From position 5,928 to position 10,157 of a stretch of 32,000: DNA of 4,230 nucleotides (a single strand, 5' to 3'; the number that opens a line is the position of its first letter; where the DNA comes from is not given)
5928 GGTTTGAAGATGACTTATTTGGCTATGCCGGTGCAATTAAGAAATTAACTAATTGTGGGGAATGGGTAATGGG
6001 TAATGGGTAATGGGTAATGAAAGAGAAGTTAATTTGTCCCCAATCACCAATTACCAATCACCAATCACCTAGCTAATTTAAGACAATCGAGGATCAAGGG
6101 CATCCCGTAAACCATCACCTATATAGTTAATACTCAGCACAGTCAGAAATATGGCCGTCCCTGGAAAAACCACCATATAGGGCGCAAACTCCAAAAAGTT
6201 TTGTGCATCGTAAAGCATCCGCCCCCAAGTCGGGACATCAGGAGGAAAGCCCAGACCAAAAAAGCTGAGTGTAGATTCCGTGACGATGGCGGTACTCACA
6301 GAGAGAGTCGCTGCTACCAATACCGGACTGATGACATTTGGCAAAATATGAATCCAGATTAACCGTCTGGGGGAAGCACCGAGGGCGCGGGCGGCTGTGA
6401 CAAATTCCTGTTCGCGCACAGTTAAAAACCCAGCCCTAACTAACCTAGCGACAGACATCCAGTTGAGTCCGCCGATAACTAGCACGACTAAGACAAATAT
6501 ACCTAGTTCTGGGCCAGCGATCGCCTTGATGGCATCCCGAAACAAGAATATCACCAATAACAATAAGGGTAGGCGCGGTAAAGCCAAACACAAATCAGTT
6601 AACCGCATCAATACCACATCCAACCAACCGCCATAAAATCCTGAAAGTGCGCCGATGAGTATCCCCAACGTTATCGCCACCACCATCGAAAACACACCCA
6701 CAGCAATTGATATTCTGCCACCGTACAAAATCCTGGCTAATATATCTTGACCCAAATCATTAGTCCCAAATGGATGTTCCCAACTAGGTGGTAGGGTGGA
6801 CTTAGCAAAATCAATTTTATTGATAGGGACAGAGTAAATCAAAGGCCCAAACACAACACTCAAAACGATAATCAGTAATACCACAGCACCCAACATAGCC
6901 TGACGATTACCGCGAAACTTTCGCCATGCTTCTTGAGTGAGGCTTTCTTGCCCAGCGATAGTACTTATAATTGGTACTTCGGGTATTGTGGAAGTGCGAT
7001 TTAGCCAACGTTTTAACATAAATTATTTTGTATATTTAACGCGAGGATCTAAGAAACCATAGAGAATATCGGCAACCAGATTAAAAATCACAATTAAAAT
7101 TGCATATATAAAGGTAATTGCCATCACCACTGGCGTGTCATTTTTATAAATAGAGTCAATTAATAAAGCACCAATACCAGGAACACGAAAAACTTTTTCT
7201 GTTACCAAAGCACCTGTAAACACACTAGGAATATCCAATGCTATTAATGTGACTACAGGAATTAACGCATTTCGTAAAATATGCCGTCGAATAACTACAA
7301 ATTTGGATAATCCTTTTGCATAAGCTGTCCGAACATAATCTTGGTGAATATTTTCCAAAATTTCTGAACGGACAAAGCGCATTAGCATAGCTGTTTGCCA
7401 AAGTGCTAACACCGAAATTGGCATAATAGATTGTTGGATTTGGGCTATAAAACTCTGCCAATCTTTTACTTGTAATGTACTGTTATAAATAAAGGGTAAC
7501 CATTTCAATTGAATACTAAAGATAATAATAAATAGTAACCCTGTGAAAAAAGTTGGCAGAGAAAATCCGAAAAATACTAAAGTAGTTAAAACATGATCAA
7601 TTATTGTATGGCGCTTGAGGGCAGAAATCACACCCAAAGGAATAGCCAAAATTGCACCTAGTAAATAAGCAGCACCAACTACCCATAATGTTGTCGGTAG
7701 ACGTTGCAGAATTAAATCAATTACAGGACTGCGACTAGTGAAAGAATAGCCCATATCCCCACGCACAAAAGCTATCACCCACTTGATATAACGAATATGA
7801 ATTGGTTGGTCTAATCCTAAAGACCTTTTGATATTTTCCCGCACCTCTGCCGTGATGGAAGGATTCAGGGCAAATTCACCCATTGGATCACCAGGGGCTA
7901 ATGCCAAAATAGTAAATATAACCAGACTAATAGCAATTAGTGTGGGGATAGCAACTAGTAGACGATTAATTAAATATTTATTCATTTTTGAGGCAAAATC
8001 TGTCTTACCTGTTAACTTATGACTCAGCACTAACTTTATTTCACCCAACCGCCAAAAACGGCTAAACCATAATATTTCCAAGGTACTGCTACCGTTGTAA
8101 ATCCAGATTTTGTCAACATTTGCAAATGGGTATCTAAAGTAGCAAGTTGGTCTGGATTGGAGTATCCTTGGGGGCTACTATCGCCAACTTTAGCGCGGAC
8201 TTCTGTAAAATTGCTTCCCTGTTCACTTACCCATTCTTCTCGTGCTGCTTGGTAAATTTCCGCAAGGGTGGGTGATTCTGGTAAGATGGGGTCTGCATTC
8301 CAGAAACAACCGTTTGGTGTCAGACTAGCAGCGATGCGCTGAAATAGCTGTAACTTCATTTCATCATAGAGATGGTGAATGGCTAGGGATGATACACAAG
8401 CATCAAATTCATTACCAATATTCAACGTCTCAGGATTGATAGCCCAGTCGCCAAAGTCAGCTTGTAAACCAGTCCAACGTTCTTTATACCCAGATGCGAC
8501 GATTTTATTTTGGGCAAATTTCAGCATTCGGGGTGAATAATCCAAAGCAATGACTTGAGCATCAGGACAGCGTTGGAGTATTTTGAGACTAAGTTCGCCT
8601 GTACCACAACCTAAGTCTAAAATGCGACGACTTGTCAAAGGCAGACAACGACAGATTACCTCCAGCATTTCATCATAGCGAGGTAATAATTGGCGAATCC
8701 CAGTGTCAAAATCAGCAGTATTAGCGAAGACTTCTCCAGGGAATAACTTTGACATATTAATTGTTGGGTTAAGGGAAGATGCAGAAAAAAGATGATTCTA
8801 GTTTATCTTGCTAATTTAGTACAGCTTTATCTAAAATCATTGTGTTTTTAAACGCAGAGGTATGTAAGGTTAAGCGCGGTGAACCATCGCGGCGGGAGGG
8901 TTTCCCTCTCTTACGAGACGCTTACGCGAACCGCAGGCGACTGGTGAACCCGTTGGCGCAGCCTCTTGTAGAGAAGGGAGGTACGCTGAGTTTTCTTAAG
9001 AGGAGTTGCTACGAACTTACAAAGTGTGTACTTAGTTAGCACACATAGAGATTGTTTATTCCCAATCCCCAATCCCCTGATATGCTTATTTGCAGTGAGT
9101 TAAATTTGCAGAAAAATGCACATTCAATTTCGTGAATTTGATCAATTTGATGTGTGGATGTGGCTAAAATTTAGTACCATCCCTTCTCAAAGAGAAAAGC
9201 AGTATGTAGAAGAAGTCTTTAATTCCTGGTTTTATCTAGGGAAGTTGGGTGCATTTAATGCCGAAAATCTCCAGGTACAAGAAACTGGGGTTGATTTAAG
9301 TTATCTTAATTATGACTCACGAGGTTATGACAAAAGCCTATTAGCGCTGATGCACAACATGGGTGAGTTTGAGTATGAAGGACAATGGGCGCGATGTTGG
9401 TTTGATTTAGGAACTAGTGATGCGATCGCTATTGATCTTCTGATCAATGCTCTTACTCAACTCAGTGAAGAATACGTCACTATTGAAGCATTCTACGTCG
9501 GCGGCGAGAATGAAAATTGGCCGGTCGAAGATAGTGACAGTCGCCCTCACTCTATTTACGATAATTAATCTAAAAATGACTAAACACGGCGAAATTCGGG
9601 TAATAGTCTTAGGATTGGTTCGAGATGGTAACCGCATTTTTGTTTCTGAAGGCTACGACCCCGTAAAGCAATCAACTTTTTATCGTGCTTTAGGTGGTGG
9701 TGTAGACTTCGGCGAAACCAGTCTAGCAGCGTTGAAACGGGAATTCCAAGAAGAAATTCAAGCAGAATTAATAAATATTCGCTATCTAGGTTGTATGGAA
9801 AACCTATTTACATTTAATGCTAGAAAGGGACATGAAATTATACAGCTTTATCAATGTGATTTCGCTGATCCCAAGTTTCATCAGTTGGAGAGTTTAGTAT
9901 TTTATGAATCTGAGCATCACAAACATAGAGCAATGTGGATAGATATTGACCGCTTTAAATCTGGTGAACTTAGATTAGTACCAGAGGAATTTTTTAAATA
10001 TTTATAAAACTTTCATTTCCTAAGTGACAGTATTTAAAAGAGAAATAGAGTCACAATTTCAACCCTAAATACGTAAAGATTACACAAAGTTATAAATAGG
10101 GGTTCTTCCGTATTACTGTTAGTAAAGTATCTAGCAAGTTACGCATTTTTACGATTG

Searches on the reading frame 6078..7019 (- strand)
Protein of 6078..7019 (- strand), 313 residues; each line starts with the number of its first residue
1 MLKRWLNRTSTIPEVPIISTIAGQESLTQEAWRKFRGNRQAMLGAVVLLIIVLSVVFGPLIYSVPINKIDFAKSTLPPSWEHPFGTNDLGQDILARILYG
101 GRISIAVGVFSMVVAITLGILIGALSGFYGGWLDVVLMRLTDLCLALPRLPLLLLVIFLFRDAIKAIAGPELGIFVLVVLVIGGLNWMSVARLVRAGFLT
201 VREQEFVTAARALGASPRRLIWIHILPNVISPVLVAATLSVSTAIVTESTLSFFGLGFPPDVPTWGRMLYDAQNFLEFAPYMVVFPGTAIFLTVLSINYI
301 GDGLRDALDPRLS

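Call 88: search_protein_families(library=pfam, proteins=[window:6078-7019:-], max_evalue=0.001)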
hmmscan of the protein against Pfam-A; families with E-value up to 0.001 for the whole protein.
window:6078-7019:- (313 aa): 2 families
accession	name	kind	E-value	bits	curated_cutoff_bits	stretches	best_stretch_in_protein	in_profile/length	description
PF00528.27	BPD_transp_1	-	2.3e-31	109.4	26.4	1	119-312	1-182/184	Binding-protein-dependent transport system inner membrane component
PF12911.12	OppC_N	-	4.4e-14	52.5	23.9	1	26-78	1-53/53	N-terminal TM domain of oligopeptide transport permease C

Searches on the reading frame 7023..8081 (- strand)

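Call 88: search_protein_families(library=pfam, proteins=[window:7023-8081:-], max_evalue=0.001)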
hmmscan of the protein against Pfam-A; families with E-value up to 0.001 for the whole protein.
window:7023-8081:- (352 aa): 2 families
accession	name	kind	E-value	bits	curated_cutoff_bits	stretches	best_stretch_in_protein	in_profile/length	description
PF00528.27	BPD_transp_1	-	9.8e-43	146.5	26.4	1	146-349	1-183/184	Binding-protein-dependent transport system inner membrane component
PF19300.4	BPD_transp_1_N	-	2.8e-14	53.7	23.8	1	33-132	1-111/114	Binding-prot-dependent transport system membrane comp, N-term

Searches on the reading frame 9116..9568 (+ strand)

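Call 88: search_protein_families(library=pfam, proteins=[window:9116-9568:+], max_evalue=0.001)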
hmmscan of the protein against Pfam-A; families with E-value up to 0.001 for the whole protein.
window:9116-9568:+ (150 aa): 1 family
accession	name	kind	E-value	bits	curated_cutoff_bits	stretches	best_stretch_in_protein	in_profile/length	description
PF12049.13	DUF3531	-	1.7e-68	229.5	25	1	1-141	1-141/143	Protein of unknown function (DUF3531)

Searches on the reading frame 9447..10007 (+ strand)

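Call 88: search_protein_families(library=pfam, proteins=[window:9447-10007:+], max_evalue=0.001)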
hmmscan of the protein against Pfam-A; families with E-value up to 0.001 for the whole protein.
window:9447-10007:+ (186 aa): 1 family
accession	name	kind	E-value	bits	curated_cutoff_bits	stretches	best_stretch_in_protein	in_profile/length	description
PF00293.34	NUDIX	-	3.3e-10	40.5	21.1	1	52-183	6-131/134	NUDIX domain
